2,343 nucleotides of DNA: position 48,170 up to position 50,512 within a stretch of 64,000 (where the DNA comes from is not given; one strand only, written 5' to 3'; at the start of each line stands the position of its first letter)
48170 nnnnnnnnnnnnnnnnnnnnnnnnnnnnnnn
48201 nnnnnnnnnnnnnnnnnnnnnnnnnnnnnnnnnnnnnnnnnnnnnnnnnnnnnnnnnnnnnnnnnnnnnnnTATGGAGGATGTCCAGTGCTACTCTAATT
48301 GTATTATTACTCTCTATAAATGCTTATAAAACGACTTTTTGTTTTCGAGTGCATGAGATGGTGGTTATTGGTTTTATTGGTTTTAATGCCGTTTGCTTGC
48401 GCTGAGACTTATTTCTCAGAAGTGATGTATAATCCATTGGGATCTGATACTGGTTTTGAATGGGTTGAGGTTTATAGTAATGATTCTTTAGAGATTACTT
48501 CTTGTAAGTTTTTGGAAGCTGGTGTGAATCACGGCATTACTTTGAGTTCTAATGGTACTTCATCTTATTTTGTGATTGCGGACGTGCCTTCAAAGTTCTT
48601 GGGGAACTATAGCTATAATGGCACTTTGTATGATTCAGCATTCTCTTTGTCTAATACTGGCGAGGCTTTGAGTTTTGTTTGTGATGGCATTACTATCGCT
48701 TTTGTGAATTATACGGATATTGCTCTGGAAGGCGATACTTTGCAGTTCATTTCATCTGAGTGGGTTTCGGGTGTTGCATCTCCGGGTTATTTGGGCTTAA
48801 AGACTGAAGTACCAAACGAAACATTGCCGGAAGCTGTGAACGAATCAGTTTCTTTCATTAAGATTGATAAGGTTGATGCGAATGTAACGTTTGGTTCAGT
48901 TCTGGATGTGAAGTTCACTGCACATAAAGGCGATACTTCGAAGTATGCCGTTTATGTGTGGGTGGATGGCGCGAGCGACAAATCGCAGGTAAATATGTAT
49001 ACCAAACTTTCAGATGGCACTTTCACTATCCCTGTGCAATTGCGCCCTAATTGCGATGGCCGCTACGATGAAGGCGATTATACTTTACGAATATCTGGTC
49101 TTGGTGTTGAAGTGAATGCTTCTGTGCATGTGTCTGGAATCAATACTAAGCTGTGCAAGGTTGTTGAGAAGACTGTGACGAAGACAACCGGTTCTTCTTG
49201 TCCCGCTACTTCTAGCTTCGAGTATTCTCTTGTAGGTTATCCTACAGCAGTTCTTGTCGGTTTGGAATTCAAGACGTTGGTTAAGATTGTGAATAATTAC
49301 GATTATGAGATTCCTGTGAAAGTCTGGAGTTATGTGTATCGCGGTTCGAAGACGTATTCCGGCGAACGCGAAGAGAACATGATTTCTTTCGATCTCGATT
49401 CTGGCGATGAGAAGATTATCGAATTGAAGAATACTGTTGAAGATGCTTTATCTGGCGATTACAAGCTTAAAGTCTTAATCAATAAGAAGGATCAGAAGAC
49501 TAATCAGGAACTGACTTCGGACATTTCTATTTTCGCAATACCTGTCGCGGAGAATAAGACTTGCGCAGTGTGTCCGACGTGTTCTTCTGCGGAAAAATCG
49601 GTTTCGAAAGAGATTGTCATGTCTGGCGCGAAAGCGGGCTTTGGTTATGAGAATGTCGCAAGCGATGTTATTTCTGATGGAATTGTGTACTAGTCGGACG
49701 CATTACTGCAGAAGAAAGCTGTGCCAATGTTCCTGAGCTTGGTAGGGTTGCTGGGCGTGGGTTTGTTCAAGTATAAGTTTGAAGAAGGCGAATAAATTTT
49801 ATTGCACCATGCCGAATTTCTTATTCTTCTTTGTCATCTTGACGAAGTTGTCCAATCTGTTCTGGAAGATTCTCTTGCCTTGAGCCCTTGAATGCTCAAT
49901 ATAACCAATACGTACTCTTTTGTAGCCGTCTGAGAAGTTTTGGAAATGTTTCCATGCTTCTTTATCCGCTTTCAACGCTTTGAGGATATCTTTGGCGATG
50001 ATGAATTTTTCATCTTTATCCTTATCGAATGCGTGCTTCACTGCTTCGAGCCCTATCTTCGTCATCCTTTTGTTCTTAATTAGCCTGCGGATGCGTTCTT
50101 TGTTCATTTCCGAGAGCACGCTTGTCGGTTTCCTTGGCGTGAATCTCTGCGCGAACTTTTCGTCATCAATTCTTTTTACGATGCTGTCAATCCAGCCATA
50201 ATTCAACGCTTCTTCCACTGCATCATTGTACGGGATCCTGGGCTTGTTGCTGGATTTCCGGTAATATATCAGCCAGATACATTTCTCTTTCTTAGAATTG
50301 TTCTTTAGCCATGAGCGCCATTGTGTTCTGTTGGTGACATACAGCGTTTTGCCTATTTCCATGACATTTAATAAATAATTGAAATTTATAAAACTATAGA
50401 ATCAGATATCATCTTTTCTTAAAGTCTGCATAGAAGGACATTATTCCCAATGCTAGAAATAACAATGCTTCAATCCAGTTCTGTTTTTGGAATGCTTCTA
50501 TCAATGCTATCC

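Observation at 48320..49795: Secreted LTD protein whose TAG stop is followed in-frame by a textbook C-terminal membrane anchor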

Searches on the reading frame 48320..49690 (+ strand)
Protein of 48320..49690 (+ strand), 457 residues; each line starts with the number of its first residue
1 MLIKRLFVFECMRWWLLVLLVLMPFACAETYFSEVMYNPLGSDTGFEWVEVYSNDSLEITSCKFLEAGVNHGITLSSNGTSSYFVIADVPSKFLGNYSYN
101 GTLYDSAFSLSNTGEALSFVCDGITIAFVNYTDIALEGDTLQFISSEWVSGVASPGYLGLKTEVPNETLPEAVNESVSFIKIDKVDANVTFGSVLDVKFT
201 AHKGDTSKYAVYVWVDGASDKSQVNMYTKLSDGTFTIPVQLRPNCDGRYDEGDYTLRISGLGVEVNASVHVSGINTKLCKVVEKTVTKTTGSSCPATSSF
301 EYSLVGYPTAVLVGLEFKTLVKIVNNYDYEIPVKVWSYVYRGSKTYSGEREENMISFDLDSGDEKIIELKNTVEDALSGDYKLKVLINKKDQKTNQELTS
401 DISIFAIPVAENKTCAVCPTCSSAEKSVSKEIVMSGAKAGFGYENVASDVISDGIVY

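Call 5: search_protein_families(library=pfam, proteins=[window:48320-49690:+], max_evalue=1)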
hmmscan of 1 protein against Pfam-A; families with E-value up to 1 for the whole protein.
window:48320-49690:+ (457 aa): 2 families
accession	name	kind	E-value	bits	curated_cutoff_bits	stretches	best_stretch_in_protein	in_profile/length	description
PF25275.1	Golvesin_C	-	0.02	15.4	31.6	0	197-256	43-103/132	Golvesin C-terminal domain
PF00932.25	LTD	-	0.046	14.5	34.3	0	31-59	9-37/109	Lamin Tail Domain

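Call 9: list_cluster_members(proteins=[P0001, window:48320-49690:+, window:48353-49690:+])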
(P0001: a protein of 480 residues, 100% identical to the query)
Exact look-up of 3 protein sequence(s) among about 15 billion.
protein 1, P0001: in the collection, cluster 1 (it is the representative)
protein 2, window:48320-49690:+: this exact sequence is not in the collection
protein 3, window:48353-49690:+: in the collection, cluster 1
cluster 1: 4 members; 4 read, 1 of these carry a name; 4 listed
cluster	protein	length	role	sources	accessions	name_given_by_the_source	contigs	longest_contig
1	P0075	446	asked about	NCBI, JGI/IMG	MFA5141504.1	MAG: hypothetical protein WC471_00865 [Candidatus Woesearchaeota archaeon]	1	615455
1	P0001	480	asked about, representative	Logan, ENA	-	-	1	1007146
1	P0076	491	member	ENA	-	-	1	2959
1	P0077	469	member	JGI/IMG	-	-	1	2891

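Call 14: find_encoding_contigs(protein=P0075, flank=3000, max_places=6)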
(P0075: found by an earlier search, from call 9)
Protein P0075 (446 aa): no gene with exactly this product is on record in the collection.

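Call 15: find_encoding_contigs(protein=P0076, flank=3000, max_places=6)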
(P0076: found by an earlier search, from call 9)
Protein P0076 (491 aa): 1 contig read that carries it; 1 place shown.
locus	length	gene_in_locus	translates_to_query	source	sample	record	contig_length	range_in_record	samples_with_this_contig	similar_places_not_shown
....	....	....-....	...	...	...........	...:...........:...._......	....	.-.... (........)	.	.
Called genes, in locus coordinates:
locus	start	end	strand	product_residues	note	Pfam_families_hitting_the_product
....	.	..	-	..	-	?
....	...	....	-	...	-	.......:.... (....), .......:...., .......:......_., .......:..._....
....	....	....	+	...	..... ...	-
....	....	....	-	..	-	?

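Call 16: find_encoding_contigs(protein=P0077, flank=3000, max_places=6)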
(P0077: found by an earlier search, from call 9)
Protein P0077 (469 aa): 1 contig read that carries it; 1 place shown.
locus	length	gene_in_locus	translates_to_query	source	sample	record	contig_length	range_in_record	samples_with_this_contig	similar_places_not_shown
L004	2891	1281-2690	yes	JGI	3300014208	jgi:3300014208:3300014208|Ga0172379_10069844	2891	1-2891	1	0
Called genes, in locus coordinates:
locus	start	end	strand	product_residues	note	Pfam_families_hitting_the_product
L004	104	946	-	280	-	PF06023:Csa1 (weak), PF08696:Dna2, PF12705:PDDEXK_1, PF01930:Cas_Cas4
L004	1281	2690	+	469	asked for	-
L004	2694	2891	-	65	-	?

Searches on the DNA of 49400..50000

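Call 67: search_rna_families(source=window, start=49400, end=50000, threshold=evalue, max_evalue=1)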
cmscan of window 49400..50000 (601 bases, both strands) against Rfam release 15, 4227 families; matches with E-value up to 1: 1.
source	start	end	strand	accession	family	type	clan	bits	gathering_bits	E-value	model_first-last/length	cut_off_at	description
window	49672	49739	+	RF02480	GlsR14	Gene; snRNA; snoRNA; CD-box;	-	19.3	90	0.04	1-68/68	no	Small nucleolar RNA GlsR14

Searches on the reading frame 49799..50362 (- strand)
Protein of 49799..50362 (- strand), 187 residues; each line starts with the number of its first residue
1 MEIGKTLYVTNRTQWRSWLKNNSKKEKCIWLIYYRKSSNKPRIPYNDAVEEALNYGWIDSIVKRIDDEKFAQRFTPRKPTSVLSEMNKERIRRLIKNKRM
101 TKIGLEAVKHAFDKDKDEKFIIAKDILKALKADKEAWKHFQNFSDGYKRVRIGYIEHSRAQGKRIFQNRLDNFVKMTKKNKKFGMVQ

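Call 66: find_encoding_contigs(protein=window:49799-50362:-, flank=1500, max_places=10)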
Protein window:49799-50362:- (187 aa): 2 contigs read that carry it; 1 place shown.
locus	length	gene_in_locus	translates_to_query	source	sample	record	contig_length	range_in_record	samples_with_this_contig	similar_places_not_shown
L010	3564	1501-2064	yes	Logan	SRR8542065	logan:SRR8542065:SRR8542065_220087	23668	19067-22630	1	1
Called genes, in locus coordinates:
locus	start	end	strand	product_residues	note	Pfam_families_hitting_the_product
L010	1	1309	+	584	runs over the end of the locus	PF00009:GTP_EFTU, PF01926:MMR_HSR1 (weak), PF03144:GTP_EFTU_D2 (weak), PF11987:IF-2, PF14578:GTP_EFTU_D4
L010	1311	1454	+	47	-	-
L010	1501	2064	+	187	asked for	PF28474:DUF8412, PF13376:OmdA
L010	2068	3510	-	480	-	-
